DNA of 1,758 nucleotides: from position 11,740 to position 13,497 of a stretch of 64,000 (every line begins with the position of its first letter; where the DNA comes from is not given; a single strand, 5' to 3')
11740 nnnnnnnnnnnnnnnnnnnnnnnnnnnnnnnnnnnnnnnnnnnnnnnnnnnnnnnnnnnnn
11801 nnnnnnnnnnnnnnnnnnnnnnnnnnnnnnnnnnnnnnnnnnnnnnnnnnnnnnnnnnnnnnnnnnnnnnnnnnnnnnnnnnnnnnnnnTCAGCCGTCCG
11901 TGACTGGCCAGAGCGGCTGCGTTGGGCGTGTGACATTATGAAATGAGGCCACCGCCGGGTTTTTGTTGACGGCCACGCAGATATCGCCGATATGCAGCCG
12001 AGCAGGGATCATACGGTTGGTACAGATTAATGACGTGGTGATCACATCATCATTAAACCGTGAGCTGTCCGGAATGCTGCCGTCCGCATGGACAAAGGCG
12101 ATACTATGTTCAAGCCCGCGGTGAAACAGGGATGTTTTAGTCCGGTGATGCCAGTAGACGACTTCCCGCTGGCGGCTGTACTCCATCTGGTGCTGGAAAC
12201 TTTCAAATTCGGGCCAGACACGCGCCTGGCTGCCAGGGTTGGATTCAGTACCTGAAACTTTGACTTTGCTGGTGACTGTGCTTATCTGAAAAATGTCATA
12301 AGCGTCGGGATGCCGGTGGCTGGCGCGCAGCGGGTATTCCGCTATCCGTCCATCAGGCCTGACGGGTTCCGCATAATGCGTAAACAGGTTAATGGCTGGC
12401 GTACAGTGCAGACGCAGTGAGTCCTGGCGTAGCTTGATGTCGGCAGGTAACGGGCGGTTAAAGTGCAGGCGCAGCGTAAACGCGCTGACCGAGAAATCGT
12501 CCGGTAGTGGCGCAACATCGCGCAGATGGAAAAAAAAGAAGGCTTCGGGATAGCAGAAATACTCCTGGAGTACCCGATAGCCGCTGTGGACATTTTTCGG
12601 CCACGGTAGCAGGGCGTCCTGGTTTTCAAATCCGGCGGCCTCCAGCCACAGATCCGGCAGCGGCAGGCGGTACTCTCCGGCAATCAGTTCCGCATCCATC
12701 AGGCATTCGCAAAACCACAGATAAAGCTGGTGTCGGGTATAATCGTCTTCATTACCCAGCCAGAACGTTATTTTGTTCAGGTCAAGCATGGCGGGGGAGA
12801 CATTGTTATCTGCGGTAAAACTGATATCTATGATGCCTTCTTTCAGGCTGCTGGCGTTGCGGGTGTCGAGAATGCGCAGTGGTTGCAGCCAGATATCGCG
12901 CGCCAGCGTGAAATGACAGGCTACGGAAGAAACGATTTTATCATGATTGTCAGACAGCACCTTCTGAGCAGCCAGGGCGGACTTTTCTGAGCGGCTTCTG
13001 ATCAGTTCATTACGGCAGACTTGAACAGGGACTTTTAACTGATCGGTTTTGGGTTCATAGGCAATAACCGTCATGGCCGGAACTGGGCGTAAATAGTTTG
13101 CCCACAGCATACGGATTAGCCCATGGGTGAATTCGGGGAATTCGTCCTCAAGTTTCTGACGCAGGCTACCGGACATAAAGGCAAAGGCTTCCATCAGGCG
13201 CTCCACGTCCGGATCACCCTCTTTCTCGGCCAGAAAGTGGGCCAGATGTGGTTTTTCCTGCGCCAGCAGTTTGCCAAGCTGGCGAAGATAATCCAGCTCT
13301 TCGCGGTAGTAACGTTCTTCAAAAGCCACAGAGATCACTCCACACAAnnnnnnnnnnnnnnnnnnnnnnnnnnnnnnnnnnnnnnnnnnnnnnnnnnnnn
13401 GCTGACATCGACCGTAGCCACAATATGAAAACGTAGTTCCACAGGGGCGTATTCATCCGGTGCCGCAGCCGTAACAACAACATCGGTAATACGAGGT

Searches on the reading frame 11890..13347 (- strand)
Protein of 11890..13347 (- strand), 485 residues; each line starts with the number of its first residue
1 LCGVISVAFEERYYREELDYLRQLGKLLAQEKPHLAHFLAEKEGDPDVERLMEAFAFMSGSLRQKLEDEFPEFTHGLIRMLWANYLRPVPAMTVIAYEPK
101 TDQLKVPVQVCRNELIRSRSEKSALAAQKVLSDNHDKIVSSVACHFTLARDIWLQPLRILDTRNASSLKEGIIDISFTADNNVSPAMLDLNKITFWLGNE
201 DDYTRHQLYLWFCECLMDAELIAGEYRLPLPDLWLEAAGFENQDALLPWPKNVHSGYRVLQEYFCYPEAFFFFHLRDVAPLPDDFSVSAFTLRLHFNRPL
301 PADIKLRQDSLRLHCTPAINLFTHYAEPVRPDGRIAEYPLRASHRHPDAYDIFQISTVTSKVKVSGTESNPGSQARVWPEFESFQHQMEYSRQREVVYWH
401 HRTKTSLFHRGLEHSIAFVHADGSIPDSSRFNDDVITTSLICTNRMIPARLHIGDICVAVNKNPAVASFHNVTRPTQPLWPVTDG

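Call 4: search_protein_families(library=pfam, proteins=[window:11890-13347:-])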
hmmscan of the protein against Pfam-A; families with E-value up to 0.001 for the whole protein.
window:11890-13347:- (485 aa): 1 family
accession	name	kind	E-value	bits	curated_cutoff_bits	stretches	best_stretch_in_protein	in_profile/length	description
PF05947.17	T6SS_TssF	-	4.8e-91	306.6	25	1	12-483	7-475/608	Type VI secretion system, TssF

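Call 12: find_encoding_contigs(protein=window:11893-13329:-, flank=3000, max_places=10)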
Protein seq(479 aa) (479 aa): 23 contigs read that carry it; 1 place shown.
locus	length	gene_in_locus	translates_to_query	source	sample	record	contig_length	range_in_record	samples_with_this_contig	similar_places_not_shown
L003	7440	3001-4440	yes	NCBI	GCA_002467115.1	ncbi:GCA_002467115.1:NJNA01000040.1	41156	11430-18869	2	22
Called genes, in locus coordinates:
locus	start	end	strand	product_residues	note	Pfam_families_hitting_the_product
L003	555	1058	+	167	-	PF05591:T6SS_VipA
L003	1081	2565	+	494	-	PF05943:VipB, PF18945:VipB_2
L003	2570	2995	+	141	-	PF04965:GPW_gp25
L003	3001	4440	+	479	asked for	PF05947:T6SS_TssF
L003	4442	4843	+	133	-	PF05947:T6SS_TssF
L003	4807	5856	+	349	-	PF06996:T6SS_TssG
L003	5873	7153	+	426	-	PF20232:T6SS_FHA_C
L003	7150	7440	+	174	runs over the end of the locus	PF12790:T6SS-SciN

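Call 14: list_cluster_members(proteins=[window:11893-13329:-, L003:4442-4840:+])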
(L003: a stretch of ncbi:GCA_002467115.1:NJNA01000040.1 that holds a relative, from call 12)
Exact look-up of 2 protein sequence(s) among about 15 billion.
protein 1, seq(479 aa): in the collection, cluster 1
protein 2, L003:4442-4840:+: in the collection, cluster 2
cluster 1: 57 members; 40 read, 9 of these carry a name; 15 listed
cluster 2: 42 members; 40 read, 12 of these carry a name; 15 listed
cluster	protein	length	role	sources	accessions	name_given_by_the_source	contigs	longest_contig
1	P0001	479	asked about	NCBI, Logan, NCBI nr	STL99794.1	putative type VI secretion system protein [Escherichia coli]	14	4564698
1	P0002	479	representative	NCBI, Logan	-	-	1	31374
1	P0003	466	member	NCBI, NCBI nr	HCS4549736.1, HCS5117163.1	TPA: type VI secretion system baseplate subunit TssF, partial [Escherichia coli] | type VI secretion system baseplate subunit TssF [Escherichia coli]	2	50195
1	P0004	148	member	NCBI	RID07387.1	DotU family type IV/VI secretion system protein, partial [Escherichia coli]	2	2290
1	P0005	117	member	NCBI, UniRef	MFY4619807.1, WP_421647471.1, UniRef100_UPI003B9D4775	DotU family type IV/VI secretion system protein, partial [Escherichia coli] | DotU family type IV/VI secretion system protein n=1 Tax=Escherichia coli TaxID=562 ...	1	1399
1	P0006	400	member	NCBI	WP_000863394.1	type VI secretion system baseplate subunit TssF, partial [Escherichia coli]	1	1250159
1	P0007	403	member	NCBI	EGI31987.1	type VI secretion protein, VC_A0110 family, partial [Escherichia coli TA143]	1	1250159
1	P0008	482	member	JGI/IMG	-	type VI secretion system protein ImpG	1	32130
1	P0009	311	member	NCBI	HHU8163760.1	TPA: type VI secretion system baseplate subunit TssF, partial [Escherichia coli]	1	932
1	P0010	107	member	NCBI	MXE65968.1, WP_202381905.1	DotU family type IV/VI secretion system protein, partial [Escherichia coli]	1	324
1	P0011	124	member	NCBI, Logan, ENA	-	-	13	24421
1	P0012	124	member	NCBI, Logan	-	-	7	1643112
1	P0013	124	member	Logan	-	-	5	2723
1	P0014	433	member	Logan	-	-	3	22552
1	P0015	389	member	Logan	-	-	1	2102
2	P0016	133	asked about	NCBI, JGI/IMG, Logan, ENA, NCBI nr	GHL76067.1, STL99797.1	hypothetical protein ECZU34_38150 [Escherichia coli]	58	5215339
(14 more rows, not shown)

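Call 19: find_encoding_contigs(protein=P0001, flank=10000, max_places=10)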
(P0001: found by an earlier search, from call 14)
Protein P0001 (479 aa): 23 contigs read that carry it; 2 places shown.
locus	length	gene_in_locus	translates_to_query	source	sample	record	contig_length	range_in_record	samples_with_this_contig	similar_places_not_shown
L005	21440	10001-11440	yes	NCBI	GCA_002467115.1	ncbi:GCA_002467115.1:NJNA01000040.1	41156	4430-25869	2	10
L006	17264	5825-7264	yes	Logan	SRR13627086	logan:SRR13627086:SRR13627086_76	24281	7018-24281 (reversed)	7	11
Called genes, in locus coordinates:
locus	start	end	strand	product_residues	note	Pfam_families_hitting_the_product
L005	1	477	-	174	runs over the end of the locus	PF11745:DUF3304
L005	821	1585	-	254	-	PF13503:DUF4123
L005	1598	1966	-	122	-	-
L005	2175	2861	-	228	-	-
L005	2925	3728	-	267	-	-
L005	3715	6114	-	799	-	PF05954:Phage_GPD, PF04717:Phage_base_V, PF22178:Gp5_trimer_C, PF06715:Gp5_C (faint), PF22178:Gp5_trimer_C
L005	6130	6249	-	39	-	-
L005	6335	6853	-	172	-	PF05638:T6SS_HCP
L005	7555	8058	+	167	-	PF05591:T6SS_VipA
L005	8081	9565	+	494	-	PF05943:VipB, PF18945:VipB_2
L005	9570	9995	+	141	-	PF04965:GPW_gp25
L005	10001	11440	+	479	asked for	PF05947:T6SS_TssF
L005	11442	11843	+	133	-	PF05947:T6SS_TssF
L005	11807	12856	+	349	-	PF06996:T6SS_TssG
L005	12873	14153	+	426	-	PF20232:T6SS_FHA_C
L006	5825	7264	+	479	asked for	PF05947:T6SS_TssF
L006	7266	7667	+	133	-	PF05947:T6SS_TssF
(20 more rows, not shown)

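Call 35: find_encoding_contigs(protein=P0002, flank=10000, max_places=6)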
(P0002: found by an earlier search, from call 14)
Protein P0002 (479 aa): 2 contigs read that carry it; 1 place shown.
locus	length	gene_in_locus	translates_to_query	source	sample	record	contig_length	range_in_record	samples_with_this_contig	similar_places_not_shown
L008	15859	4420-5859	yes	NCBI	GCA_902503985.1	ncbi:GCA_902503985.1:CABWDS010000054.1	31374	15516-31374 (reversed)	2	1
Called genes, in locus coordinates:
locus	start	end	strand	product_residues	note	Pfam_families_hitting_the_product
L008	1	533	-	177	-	PF05954:Phage_GPD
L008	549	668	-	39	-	-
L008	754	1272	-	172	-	PF05638:T6SS_HCP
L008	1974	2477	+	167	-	PF05591:T6SS_VipA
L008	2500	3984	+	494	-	PF05943:VipB, PF18945:VipB_2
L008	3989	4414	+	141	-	PF04965:GPW_gp25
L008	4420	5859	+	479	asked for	PF05947:T6SS_TssF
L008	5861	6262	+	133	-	PF05947:T6SS_TssF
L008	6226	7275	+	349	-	PF06996:T6SS_TssG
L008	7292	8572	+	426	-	PF20232:T6SS_FHA_C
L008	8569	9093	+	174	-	PF12790:T6SS-SciN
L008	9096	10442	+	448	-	PF05936:T6SS_VasE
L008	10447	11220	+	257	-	PF09850:DotU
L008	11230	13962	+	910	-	PF02861:Clp_N (weak), PF13191:AAA_16 (weak), PF23569:NBD_SMAX1, PF00004:AAA (weak), PF17871:AAA_lid_9, PF07724:AAA_2, PF07728:AAA_5, PF10431:ClpB_D2-small, +2 more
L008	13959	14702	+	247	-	PF11319:VasI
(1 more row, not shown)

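Call 36: find_encoding_contigs(protein=P0016, flank=3000, max_places=10)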
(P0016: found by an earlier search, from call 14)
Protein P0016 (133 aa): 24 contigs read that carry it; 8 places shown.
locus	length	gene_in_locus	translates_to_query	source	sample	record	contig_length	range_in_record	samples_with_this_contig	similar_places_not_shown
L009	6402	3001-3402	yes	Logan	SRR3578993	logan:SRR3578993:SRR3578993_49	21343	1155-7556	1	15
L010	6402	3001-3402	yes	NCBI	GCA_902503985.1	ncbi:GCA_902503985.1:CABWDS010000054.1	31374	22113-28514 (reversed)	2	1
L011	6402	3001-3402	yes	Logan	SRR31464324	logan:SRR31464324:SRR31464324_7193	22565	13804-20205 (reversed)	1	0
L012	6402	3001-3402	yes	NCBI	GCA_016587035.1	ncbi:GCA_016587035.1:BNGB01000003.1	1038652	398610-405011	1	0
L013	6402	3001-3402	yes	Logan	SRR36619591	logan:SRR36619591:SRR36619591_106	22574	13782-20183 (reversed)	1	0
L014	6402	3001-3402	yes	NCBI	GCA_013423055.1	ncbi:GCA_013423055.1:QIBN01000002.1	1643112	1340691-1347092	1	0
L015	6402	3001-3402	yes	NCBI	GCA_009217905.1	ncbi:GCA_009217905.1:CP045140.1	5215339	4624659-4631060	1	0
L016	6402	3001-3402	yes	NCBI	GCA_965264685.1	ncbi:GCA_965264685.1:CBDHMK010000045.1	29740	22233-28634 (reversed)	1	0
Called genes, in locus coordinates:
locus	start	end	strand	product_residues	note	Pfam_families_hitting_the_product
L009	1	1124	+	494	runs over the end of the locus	PF05943:VipB, PF18945:VipB_2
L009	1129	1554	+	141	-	PF04965:GPW_gp25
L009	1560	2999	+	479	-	PF05947:T6SS_TssF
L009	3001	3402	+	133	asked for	PF05947:T6SS_TssF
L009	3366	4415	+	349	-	PF06996:T6SS_TssG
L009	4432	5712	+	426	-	PF20232:T6SS_FHA_C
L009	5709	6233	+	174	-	PF12790:T6SS-SciN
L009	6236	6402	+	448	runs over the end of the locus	PF05936:T6SS_VasE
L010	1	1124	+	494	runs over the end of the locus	PF05943:VipB, PF18945:VipB_2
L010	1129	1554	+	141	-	PF04965:GPW_gp25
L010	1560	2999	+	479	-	PF05947:T6SS_TssF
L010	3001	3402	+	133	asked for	PF05947:T6SS_TssF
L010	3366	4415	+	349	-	PF06996:T6SS_TssG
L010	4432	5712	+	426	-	PF20232:T6SS_FHA_C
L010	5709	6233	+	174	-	PF12790:T6SS-SciN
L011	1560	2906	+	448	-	PF05947:T6SS_TssF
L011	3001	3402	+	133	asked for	PF05947:T6SS_TssF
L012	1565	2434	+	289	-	PF05947:T6SS_TssF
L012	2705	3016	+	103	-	PF05947:T6SS_TssF (weak)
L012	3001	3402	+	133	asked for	PF05947:T6SS_TssF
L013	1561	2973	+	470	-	PF05947:T6SS_TssF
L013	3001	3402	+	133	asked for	PF05947:T6SS_TssF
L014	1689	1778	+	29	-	PF05947:T6SS_TssF (weak)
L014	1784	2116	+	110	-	PF05947:T6SS_TssF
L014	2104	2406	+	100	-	PF05947:T6SS_TssF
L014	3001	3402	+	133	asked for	PF05947:T6SS_TssF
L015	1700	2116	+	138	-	PF05947:T6SS_TssF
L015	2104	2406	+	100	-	PF05947:T6SS_TssF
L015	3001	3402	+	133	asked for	PF05947:T6SS_TssF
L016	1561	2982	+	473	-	PF05947:T6SS_TssF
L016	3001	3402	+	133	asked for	PF05947:T6SS_TssF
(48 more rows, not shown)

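Call 62: search_protein_representatives(protein=P0016)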
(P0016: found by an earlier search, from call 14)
Query: 133 residues. Proteins with E-value up to 0.001 (for the whole library): 831; up to 1e-10: 255; up to 1e-30: 17. The best 150 are listed.
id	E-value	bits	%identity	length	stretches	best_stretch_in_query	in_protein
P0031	1.1e-57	209.9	69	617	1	1-133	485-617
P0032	6.7e-54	197.6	66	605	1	1-133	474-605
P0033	2.8e-50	185.9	74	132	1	1-133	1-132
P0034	5.5e-46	172.0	69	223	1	1-110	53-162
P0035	1.5e-45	170.5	59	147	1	1-132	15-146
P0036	7.0e-39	149.0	69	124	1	44-133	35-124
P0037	1.6e-38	147.8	70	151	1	46-133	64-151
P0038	3.2e-38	146.8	97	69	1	65-133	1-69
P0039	6.5e-35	136.2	49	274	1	2-133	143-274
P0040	6.6e-34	132.9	68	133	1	1-87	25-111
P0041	7.9e-34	132.6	50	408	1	2-131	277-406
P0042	7.9e-34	132.6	68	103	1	55-133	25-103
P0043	3.0e-33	130.8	49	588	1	1-130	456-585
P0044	3.0e-33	130.7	50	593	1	2-132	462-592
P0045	1.3e-32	128.7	47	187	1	2-132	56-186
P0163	1.3e-14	70.5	28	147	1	1-132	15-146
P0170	2.6e-14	69.5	30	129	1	6-133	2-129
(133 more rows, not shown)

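Call 63: find_encoding_contigs(protein=P0035, flank=3000, max_places=5)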
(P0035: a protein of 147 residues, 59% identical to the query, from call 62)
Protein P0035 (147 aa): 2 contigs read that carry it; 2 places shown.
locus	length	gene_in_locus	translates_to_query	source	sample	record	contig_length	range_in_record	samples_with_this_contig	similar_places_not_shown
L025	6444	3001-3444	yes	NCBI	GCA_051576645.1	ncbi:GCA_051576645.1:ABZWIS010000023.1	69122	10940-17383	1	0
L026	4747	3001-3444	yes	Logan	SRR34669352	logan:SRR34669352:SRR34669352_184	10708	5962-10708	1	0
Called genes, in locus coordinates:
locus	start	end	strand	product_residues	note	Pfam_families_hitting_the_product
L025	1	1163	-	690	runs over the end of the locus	PF05954:Phage_GPD, PF04717:Phage_base_V, PF22178:Gp5_trimer_C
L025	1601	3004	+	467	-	PF05947:T6SS_TssF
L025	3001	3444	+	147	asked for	PF05947:T6SS_TssF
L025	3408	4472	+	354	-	PF06996:T6SS_TssG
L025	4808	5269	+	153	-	-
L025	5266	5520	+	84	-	PF13693:HTH_35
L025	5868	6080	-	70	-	-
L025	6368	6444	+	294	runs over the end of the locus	PF12834:Phage_int_SAM_2, PF12835:Integrase_1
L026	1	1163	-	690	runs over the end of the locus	PF05954:Phage_GPD, PF04717:Phage_base_V, PF22178:Gp5_trimer_C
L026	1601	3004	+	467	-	PF05947:T6SS_TssF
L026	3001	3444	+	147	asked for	PF05947:T6SS_TssF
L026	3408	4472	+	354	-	PF06996:T6SS_TssG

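Call 64: find_encoding_contigs(protein=P0163, flank=3000, max_places=5)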
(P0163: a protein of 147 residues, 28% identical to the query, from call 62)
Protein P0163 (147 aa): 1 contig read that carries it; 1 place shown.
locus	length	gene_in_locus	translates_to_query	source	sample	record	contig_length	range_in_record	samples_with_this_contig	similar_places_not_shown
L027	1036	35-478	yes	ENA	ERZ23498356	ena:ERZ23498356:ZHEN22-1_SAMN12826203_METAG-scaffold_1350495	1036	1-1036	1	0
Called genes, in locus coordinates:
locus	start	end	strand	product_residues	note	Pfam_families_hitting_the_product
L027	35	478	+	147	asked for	PF05947:T6SS_TssF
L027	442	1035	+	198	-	?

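Call 65: find_encoding_contigs(protein=P0170, flank=3000, max_places=5)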
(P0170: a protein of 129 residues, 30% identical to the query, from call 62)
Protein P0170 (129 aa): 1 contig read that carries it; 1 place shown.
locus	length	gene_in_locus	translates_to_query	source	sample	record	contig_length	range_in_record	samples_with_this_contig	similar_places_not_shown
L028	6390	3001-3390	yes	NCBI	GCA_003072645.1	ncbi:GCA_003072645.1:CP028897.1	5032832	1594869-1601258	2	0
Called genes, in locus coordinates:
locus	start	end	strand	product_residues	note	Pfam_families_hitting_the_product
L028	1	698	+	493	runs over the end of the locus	PF05943:VipB, PF18945:VipB_2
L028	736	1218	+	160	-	PF05638:T6SS_HCP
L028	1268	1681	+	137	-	PF04965:GPW_gp25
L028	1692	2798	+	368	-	PF05947:T6SS_TssF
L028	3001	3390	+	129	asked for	PF05947:T6SS_TssF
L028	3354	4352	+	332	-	PF06996:T6SS_TssG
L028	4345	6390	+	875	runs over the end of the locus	PF02861:Clp_N, PF13191:AAA_16 (weak), PF23569:NBD_SMAX1 (weak), PF00004:AAA, PF17871:AAA_lid_9, PF07724:AAA_2, PF07728:AAA_5, PF10431:ClpB_D2-small, +4 more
